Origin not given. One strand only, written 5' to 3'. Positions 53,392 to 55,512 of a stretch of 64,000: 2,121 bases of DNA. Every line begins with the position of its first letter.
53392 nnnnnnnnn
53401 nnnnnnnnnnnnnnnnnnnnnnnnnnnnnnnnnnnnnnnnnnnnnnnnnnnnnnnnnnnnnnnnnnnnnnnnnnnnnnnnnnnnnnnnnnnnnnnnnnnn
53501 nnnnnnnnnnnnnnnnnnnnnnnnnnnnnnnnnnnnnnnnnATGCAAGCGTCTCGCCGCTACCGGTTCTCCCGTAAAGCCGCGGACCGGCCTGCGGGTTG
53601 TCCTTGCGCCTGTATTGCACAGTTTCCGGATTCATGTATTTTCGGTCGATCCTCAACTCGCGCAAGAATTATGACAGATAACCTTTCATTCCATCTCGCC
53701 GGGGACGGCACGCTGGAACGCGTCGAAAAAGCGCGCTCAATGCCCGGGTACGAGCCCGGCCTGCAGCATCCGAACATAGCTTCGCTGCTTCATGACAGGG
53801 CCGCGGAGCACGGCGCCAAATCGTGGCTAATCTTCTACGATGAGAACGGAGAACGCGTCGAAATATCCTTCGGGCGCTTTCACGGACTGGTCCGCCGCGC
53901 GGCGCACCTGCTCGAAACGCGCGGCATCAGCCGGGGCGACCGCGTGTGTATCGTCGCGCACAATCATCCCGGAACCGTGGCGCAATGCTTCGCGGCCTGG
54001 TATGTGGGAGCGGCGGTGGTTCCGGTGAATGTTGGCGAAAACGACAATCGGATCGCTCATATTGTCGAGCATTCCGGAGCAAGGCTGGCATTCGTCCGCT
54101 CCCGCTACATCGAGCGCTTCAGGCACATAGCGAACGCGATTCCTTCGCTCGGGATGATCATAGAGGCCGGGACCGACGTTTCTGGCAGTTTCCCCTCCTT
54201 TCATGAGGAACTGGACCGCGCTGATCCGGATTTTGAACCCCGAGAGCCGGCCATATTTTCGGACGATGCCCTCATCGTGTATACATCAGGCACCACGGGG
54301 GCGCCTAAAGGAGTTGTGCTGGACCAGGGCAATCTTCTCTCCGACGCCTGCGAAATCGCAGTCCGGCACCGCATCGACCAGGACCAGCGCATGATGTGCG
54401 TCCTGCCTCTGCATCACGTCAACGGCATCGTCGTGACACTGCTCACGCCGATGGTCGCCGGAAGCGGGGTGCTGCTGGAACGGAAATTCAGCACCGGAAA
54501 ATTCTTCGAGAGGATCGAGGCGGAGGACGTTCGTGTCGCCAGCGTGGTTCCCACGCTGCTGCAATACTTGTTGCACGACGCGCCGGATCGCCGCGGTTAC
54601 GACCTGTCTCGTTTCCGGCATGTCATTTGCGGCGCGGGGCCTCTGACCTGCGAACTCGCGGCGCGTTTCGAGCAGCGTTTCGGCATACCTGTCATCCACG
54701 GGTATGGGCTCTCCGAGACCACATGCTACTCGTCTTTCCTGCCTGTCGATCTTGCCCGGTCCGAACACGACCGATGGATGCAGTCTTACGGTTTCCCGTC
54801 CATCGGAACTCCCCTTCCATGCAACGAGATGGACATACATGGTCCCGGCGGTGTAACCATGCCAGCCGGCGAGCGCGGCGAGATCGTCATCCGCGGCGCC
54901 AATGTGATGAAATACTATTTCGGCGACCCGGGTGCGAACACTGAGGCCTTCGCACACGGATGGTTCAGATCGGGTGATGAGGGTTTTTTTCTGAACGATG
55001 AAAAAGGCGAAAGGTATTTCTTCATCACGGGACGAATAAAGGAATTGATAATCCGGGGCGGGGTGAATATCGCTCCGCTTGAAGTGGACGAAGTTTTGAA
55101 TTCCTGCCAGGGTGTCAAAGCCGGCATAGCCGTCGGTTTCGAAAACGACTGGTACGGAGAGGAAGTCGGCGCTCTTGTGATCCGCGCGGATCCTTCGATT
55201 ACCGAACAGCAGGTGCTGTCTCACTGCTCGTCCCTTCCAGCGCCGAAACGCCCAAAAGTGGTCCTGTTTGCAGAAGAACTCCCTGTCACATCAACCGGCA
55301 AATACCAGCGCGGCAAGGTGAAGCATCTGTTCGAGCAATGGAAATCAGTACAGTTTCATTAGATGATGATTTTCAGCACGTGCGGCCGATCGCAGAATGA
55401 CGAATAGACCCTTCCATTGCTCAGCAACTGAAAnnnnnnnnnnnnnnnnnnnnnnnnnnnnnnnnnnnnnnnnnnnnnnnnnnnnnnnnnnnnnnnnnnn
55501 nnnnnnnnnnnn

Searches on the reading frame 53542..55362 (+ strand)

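Call 26: search_protein_families(library=pfam, proteins=[window:53542-55362:+], max_evalue=0.00001)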
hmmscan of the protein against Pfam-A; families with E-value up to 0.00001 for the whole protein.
window:53542-55362:+ (606 aa): 2 families
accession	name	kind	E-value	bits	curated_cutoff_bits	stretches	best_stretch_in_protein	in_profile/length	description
PF00501.34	AMP-binding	-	4.4e-79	266.5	29.9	1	85-460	3-384/384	AMP-binding enzyme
PF13193.12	AMP-binding_C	-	1.4e-06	29.6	24.5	1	514-587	1-76/76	AMP-binding enzyme C-terminal domain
